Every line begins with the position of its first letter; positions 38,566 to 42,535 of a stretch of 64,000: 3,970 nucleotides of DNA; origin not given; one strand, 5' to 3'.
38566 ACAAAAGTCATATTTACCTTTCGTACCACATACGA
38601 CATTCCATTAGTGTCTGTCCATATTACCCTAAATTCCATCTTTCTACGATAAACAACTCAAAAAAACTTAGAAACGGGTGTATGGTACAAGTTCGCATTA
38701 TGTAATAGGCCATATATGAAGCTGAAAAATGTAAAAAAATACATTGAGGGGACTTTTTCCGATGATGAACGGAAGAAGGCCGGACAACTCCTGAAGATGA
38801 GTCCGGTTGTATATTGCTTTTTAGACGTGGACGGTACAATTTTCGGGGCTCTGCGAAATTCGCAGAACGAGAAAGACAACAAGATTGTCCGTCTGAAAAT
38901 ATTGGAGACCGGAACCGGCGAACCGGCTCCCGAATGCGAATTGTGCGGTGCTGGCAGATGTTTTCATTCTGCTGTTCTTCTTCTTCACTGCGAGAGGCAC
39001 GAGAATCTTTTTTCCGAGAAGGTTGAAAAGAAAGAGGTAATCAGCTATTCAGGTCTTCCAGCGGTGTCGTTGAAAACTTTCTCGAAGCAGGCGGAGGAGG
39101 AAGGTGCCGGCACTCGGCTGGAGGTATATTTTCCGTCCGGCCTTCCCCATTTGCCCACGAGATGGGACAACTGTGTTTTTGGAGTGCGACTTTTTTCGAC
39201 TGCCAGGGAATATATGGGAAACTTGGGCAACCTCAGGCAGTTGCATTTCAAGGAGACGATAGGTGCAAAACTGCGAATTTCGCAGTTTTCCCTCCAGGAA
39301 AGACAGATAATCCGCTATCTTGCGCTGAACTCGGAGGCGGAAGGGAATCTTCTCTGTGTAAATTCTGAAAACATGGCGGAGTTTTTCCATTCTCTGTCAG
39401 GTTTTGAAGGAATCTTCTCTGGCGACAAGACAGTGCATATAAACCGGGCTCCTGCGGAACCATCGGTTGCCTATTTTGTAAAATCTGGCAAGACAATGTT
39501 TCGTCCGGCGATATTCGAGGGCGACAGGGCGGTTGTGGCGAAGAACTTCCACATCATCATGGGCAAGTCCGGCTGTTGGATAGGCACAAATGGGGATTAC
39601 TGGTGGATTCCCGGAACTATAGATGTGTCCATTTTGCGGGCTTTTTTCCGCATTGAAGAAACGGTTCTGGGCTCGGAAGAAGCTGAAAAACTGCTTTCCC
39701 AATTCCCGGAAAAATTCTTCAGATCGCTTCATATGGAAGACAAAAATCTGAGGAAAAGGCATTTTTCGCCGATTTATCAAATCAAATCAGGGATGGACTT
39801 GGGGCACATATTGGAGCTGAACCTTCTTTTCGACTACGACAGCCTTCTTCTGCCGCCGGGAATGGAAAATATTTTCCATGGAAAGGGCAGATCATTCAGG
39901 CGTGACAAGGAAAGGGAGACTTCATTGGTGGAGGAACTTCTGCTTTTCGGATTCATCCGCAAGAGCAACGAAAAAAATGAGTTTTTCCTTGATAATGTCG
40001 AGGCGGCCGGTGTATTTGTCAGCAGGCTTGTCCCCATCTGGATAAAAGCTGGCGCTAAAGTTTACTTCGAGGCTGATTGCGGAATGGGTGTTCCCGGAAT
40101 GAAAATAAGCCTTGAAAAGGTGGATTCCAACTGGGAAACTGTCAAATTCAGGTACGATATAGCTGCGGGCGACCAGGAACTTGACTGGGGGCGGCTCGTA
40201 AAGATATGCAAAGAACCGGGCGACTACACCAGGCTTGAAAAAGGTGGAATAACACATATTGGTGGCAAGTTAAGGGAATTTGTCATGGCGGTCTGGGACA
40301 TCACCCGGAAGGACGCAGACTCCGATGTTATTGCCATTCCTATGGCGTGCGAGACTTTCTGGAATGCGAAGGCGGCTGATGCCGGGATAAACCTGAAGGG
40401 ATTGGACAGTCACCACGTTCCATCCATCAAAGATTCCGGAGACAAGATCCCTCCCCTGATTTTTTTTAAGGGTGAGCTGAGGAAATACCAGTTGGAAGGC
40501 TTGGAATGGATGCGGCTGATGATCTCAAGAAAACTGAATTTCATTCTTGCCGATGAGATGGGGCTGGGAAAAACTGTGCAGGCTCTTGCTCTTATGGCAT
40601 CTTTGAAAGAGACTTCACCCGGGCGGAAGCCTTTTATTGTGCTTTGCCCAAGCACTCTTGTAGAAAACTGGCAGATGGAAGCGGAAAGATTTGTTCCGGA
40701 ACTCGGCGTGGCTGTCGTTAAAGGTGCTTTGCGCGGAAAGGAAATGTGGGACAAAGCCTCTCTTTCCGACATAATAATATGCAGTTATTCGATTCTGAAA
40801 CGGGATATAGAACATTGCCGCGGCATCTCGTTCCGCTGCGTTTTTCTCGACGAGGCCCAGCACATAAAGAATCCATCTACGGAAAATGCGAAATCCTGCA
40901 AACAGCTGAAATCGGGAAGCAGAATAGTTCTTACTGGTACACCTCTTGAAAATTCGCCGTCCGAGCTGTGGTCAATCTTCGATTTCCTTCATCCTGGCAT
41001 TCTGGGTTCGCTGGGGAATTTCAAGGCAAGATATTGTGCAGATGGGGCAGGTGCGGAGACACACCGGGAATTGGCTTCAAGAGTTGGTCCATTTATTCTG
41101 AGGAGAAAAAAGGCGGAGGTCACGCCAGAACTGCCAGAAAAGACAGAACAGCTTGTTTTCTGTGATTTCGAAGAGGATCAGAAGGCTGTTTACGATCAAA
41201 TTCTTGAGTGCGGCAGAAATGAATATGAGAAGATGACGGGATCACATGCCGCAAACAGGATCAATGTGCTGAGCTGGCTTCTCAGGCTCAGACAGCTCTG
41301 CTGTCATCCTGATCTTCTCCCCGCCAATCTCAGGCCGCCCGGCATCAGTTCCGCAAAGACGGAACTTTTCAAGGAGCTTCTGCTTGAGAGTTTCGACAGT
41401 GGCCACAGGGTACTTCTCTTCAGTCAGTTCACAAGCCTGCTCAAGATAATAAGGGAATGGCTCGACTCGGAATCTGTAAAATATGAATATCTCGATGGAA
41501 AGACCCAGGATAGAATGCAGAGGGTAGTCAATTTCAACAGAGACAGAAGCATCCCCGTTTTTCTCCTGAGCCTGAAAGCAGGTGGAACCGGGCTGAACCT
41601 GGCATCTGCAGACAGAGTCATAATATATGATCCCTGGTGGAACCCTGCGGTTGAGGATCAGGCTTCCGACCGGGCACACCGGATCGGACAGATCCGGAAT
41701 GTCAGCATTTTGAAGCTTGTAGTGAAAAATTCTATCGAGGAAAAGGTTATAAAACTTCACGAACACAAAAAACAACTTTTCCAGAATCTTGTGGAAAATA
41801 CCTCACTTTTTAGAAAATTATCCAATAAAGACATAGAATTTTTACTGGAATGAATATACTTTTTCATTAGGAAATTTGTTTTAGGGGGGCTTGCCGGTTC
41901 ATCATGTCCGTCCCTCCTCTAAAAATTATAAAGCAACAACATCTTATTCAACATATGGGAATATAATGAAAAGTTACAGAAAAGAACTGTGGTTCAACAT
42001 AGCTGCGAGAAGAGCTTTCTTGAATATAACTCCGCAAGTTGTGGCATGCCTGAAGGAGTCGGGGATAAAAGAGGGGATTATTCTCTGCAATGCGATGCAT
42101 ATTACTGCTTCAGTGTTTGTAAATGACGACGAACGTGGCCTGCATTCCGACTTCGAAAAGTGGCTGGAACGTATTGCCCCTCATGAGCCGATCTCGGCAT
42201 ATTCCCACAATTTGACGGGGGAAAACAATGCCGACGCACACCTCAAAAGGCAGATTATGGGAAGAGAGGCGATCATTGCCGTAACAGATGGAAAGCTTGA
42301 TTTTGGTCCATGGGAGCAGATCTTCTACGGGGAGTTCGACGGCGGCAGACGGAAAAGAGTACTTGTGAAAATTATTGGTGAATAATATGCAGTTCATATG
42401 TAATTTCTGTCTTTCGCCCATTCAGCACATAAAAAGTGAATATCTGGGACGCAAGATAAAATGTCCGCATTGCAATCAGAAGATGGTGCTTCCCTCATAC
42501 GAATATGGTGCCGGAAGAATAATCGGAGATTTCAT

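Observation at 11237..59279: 15-bp perfect palindrome CTGCGAA-W-TTCGCAG scattered through unrelated coding regions in all reading frames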

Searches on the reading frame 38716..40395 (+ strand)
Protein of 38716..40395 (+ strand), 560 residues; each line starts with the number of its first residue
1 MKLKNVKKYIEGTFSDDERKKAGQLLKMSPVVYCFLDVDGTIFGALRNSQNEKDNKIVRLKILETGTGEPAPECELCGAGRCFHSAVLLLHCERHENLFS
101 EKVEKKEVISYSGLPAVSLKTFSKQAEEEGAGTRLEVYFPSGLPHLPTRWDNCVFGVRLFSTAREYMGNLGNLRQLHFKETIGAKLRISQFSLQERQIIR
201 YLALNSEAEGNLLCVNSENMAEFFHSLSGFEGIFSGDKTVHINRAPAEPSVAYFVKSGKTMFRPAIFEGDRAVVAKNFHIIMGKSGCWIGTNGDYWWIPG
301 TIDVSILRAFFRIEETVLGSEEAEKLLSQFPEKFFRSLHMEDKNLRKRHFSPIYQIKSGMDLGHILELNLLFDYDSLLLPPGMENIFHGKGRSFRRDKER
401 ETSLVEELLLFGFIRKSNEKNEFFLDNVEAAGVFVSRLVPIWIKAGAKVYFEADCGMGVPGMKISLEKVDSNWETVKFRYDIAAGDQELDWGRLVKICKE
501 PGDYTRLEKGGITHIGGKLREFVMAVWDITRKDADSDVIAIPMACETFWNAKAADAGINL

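Call 19: find_homologous_proteins(query=window:38716-40395:+, max_evalue=0.00001)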
Query window:38716-40395:+ (560 aa): 6 proteins with E <= 0.00001 among 8000 candidates.
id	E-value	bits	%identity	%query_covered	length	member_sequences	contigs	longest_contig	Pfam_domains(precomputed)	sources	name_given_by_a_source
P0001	7.1e-66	241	34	69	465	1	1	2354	-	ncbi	-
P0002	2.3e-62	229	32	76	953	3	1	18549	PF00270.36,PF00176.30,PF00271.38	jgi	jgi:hypothetical protein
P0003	2.5e-59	219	33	71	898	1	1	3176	PF00270.36,PF00176.30,PF00271.38,PF04851.22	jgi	jgi:superfamily II DNA or RNA helicase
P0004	5.6e-54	201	31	78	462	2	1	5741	-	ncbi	ncbi:MAG: SWIM zinc finger domain-containing protein, partial [Victivallaceae bacterium]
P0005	1.7e-48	183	31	74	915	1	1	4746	PF00270.36,PF00176.30,PF00271.38,PF04851.22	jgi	jgi:hypothetical protein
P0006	4.2e-38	149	31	71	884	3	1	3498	PF00176.30,PF00271.38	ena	-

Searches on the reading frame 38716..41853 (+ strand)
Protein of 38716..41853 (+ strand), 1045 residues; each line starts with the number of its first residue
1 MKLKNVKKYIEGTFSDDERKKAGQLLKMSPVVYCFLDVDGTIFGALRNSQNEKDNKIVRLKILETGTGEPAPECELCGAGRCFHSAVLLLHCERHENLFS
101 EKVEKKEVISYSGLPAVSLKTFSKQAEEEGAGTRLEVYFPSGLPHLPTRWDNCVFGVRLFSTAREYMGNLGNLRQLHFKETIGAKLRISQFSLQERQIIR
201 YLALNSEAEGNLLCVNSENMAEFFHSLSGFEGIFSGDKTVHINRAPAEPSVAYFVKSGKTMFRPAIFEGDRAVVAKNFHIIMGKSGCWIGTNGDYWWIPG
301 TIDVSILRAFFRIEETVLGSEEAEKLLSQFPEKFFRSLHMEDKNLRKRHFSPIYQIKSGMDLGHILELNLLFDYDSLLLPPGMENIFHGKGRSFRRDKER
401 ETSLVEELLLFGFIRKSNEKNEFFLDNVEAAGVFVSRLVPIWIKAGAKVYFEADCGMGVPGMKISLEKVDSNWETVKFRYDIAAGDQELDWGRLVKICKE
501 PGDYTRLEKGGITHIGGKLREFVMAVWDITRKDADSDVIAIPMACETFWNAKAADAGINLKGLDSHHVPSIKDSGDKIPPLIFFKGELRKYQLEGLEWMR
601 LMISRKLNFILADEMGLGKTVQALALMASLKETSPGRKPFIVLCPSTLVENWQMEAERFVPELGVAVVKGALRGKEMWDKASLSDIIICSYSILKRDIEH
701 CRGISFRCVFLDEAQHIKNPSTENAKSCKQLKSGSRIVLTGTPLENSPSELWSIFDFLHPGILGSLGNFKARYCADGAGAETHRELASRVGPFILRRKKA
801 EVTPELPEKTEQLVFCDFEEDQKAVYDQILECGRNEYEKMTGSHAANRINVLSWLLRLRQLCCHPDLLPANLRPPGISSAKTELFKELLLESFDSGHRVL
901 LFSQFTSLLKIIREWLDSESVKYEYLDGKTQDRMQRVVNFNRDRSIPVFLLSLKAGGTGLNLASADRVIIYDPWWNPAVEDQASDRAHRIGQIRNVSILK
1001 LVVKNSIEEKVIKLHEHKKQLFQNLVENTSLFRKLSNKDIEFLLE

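Call 7: search_protein_families(library=pfam, proteins=[window:38716-41853:+])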
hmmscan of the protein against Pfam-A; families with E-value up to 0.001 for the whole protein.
window:38716-41853:+ (1045 aa): 4 families
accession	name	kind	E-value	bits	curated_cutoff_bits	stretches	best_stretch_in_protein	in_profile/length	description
PF00176.29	SNF2-rel_dom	-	4.1e-67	226.7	24.9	1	591-867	1-290/290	SNF2-related domain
PF00271.37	Helicase_C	-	3.8e-21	75.8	23.5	1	881-991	2-110/110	Helicase conserved C-terminal domain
PF04851.21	ResIII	-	3.6e-10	40.4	22.5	1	587-743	3-162/164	Type III restriction enzyme, res subunit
PF00270.35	DEAD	-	3.1e-05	24.2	26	1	604-743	13-160/167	DEAD/DEAH box helicase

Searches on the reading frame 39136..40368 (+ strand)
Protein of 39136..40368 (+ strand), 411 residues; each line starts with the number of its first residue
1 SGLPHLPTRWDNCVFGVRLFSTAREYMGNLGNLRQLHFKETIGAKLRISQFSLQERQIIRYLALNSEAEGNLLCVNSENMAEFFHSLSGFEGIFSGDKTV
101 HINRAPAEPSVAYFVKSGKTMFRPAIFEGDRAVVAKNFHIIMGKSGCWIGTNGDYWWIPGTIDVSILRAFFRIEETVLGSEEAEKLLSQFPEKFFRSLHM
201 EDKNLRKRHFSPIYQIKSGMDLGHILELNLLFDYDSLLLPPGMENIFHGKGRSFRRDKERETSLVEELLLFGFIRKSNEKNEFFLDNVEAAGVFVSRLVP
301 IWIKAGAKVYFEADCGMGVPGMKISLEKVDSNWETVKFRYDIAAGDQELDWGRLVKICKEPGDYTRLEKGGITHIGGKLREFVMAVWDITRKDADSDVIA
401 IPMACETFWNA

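Call 23: find_related_loci(query=A2, collection=metagenome_contigs, flank=10000)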
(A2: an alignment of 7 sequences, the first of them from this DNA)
Query A2 (411 aa) in metagenome_contigs; peptide patterns used: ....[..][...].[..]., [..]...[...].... (x = any residue, [..] = any of these).
600 stretches matched a pattern (row limit reached: there are more); 56 encode a relative of the query (tblastn E <= 1e-3); 56 distinct loci.
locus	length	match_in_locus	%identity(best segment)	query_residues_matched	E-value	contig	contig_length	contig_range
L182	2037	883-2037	96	1-385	0e+0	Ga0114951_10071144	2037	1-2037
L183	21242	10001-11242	36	1-410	5e-84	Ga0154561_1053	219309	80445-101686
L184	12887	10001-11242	36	1-410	2e-82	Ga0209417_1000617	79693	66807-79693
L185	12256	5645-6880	35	3-410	4e-82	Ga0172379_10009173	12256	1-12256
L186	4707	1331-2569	35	1-409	3e-82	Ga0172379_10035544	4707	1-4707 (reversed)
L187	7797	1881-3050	34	1-392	1e-72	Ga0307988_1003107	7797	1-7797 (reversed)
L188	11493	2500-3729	35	1-409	6e-72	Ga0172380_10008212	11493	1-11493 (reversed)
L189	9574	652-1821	34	1-392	5e-70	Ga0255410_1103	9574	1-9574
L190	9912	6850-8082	32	1-409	1e-65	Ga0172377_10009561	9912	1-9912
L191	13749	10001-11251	30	1-411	1e-65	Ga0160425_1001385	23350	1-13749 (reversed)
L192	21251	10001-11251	30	1-411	1e-65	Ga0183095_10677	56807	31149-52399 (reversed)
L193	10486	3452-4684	32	1-409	3e-65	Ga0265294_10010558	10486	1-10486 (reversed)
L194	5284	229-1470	33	1-409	1e-64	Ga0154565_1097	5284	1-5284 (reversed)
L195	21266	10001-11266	32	1-409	6e-64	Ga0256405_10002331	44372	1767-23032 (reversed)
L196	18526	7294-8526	32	4-409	3e-64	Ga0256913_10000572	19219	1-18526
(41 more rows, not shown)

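Call 40: search_protein_families(library=pfam, proteins=[L185:1385-2017:+, L185:2116-3192:+], max_evalue=0.001)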
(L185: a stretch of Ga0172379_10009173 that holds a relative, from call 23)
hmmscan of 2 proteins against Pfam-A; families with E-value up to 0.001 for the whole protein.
L185:1385-2017:+ (210 aa): 5 families
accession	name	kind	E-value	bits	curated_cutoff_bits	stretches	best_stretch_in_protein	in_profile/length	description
PF08241.18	Methyltransf_11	-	1.1e-16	61.7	21.2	1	40-136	1-94/95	Methyltransferase domain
PF13649.12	Methyltransf_25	-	1.4e-12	48.5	27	1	40-133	2-97/97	Methyltransferase domain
PF13847.12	Methyltransf_31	-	5.4e-10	39.6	27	1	36-140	4-112/145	Methyltransferase domain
PF13489.12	Methyltransf_23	-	5.8e-10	39.6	27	1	16-144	3-123/164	Methyltransferase domain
PF08242.18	Methyltransf_12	-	1.4e-05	26.2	30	1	40-135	1-98/98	Methyltransferase domain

L185:2116-3192:+ (358 aa): 1 family
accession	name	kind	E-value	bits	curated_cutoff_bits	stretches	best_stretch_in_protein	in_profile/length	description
PF02350.25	Epimerase_2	-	7.1e-105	351.1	30.6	1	22-355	2-346/347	UDP-N-acetylglucosamine 2-epimerase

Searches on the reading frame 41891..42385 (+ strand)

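Call 43: search_protein_families(library=pfam, proteins=[window:41891-42385:+], max_evalue=0.00001)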
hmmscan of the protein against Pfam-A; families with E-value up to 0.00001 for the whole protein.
window:41891-42385:+ (164 aa): 1 family
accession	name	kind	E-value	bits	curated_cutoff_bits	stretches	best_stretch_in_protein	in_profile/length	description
PF01894.22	UPF0047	-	4.4e-35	120.8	27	1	45-161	1-117/117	Uncharacterised protein family UPF0047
